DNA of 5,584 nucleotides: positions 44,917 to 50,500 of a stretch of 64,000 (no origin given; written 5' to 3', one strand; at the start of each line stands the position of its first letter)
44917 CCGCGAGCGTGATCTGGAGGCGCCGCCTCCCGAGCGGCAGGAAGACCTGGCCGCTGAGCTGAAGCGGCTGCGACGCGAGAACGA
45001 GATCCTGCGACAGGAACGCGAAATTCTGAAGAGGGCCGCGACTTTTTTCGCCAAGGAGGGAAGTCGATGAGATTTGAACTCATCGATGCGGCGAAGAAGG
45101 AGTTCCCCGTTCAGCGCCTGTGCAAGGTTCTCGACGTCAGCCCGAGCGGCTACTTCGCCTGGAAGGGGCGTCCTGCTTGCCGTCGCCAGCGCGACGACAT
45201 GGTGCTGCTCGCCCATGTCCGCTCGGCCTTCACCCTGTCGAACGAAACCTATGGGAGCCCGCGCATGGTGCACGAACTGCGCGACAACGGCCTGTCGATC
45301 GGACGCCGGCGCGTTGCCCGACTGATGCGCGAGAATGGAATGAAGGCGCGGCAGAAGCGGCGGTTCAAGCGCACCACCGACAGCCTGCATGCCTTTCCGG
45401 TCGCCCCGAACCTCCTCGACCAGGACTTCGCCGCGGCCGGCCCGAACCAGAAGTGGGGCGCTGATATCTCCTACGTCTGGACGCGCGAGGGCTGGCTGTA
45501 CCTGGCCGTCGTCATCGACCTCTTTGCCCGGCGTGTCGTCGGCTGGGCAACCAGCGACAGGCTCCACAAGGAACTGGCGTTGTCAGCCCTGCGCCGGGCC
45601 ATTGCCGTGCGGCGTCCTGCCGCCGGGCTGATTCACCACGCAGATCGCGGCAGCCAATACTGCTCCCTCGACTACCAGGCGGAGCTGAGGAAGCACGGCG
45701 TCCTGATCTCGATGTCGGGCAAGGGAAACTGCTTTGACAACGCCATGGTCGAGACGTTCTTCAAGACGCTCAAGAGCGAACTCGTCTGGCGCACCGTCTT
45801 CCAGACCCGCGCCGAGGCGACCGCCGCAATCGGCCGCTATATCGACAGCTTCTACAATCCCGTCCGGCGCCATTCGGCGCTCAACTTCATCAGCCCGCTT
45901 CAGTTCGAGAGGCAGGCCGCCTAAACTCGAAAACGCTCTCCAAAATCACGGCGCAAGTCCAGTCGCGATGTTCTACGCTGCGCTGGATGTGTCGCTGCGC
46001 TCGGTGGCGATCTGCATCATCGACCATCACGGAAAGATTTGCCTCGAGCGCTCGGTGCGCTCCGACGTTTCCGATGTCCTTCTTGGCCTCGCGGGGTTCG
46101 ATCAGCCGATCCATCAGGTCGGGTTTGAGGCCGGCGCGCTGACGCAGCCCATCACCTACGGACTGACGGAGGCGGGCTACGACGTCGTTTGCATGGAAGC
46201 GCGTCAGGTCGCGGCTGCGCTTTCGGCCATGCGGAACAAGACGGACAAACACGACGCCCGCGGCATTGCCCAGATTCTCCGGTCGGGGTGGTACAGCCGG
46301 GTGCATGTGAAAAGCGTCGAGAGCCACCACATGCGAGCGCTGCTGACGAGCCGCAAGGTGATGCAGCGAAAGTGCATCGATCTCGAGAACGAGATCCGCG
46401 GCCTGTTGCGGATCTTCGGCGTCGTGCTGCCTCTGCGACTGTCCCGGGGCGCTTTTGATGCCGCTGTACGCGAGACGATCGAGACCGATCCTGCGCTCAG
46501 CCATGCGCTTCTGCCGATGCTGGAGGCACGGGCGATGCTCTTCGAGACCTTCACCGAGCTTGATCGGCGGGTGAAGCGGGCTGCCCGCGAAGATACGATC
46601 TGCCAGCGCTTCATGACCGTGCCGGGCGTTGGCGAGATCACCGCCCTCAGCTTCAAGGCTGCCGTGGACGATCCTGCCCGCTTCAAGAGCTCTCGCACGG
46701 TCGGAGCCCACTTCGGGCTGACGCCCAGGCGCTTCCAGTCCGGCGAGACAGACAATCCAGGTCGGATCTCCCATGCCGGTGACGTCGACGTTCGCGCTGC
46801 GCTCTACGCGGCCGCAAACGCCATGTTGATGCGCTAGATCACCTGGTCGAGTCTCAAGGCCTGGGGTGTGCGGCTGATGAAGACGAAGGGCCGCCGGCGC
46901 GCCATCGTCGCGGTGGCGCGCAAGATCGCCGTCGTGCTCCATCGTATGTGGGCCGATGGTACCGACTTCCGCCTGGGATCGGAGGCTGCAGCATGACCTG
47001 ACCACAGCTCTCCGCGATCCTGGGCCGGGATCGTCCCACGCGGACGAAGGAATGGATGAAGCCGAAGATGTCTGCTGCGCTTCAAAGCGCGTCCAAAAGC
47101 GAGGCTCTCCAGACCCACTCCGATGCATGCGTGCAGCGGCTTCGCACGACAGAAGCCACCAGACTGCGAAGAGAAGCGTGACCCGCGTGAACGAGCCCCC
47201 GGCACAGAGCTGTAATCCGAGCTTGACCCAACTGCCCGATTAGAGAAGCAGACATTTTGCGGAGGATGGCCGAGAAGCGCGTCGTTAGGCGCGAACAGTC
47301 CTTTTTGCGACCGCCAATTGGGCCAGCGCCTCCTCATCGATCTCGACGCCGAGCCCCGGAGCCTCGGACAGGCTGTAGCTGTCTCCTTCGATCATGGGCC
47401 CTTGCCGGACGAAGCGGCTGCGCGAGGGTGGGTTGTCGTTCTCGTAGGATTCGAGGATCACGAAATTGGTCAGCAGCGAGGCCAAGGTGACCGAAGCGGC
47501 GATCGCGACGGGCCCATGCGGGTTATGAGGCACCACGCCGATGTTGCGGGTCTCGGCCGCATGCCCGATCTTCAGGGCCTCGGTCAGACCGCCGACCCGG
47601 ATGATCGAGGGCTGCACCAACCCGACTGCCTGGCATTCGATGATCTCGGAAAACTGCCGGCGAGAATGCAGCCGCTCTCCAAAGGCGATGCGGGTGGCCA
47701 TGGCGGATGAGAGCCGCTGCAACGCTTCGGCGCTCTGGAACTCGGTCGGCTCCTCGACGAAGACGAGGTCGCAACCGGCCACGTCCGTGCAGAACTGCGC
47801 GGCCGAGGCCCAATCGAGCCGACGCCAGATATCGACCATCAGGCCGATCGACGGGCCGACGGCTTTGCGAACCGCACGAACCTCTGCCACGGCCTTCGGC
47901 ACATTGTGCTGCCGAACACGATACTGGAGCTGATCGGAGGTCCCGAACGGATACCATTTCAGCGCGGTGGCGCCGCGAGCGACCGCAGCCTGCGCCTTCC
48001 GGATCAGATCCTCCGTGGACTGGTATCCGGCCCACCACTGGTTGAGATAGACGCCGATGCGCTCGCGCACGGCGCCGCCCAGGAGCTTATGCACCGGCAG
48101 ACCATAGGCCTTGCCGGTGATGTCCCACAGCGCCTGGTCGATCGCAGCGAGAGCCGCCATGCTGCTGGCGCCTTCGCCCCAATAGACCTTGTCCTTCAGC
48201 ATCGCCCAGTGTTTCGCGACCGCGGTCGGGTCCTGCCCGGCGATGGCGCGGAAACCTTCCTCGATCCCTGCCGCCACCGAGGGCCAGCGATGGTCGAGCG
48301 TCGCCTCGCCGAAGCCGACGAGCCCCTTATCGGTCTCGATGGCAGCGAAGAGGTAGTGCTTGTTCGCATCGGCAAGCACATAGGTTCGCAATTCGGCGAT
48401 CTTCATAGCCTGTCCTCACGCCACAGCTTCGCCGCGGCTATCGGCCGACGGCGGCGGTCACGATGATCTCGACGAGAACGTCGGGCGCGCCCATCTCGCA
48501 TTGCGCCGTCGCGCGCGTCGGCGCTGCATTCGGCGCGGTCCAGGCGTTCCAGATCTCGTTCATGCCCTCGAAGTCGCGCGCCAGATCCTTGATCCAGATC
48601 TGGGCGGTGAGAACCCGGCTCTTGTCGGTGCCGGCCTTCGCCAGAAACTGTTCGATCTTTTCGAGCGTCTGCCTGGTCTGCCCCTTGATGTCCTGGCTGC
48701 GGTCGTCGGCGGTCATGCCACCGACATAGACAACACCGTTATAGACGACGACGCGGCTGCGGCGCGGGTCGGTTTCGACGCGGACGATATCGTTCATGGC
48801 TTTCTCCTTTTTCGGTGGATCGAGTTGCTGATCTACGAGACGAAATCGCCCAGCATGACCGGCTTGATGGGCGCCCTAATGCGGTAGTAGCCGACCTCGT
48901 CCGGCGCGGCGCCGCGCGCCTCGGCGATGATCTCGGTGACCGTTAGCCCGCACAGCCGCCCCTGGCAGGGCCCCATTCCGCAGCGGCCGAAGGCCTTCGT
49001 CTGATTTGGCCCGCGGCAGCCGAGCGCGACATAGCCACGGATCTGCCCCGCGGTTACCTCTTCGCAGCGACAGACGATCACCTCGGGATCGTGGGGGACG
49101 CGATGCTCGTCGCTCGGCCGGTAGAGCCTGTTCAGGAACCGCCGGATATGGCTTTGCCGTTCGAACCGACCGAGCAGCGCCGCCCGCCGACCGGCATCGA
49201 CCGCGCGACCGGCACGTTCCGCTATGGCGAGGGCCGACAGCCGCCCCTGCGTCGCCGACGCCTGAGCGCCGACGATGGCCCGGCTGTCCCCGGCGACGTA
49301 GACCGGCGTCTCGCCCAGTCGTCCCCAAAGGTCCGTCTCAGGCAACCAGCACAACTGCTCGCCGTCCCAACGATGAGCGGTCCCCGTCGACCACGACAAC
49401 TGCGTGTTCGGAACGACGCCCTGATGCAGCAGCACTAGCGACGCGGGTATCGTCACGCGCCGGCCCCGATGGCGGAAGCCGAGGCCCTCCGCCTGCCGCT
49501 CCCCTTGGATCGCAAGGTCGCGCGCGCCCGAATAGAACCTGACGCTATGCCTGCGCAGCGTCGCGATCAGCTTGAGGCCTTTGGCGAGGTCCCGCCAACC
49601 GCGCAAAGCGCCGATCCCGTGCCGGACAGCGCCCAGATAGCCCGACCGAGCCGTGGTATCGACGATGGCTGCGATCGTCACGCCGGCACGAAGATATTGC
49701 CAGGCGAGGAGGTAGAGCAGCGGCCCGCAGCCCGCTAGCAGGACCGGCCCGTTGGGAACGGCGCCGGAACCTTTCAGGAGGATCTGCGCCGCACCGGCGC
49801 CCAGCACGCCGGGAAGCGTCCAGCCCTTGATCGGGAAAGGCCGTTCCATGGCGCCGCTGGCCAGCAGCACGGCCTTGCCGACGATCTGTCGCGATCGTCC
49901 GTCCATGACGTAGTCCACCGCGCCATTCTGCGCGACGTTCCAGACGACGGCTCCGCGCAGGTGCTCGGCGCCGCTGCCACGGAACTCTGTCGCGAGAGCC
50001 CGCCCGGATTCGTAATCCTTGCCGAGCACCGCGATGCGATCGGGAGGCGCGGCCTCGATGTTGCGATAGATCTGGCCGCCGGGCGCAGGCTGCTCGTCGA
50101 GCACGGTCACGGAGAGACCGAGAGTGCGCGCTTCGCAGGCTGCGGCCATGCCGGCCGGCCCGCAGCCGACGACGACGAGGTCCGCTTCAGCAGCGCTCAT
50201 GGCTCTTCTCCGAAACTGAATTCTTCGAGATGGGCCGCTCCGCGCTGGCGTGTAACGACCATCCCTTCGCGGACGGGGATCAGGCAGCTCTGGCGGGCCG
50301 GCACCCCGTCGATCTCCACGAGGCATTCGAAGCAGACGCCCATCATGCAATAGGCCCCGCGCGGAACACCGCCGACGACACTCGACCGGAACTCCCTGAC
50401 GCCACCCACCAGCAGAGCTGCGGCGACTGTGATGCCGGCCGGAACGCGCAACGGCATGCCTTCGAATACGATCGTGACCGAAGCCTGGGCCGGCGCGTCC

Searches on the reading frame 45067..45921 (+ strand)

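Call 49: search_protein_families(library=pfam, proteins=[window:45067-45921:+], max_evalue=0.00001)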
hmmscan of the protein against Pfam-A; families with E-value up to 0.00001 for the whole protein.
window:45067-45921:+ (285 aa): 4 families
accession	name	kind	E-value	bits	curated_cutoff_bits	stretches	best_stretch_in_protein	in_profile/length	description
PF00665.32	rve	-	2.5e-25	89.1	32.6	1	125-222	3-102/102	Integrase core domain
PF13276.12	HTH_21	-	2.3e-16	60.2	28.1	1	47-100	6-60/60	HTH-like domain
PF13333.12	rve_2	-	2.5e-12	47.2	22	1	229-283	1-54/56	Integrase core domain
PF13683.12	rve_3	-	2.7e-10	40.3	26.5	1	211-277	2-67/67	Integrase core domain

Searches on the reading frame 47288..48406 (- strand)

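Call 49: search_protein_families(library=pfam, proteins=[window:47288-48406:-], max_evalue=0.00001)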
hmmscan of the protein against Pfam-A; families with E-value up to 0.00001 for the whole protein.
window:47288-48406:- (373 aa): 2 families
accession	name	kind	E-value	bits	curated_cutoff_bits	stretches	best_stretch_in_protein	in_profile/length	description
PF13378.12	MR_MLE_C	-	1.2e-53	182.5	29.4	1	134-360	2-219/219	Enolase C-terminal domain-like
PF02746.21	MR_MLE_N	-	4.2e-17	62.9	22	1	15-110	25-117/117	Mandelate racemase / muconate lactonizing enzyme, N-terminal domain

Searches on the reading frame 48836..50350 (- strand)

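Call 49: search_protein_families(library=pfam, proteins=[window:48836-50350:-], max_evalue=0.00001)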
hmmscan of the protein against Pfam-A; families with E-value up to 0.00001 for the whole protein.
window:48836-50350:- (505 aa): 7 families
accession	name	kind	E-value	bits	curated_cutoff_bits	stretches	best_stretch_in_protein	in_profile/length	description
PF07992.20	Pyr_redox_2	-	1.3e-14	54.8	26.1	1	57-177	2-119/291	Pyridine nucleotide-disulphide oxidoreductase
PF13450.12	NAD_binding_8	-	9.4e-08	32.7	21.9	1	60-97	1-38/68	NAD(P)-binding Rossmann-like domain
PF17806.6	SO_alpha_A3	-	2.3e-07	31.4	23.1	1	427-501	7-81/87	Sarcosine oxidase A3 domain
PF00890.30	FAD_binding_2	-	3.8e-07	30.1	20.4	0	57-94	1-38/414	FAD binding domain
PF12831.13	FAD_oxidored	-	4.6e-07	29.9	27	1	57-94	1-38/416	FAD dependent oxidoreductase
PF01266.30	DAO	-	9.4e-07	29.1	27.9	0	57-97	1-42/353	FAD dependent oxidoreductase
PF04324.20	Fer2_BFD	-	2e-06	28.5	26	1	425-477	1-50/50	BFD-like [2Fe-2S] binding domain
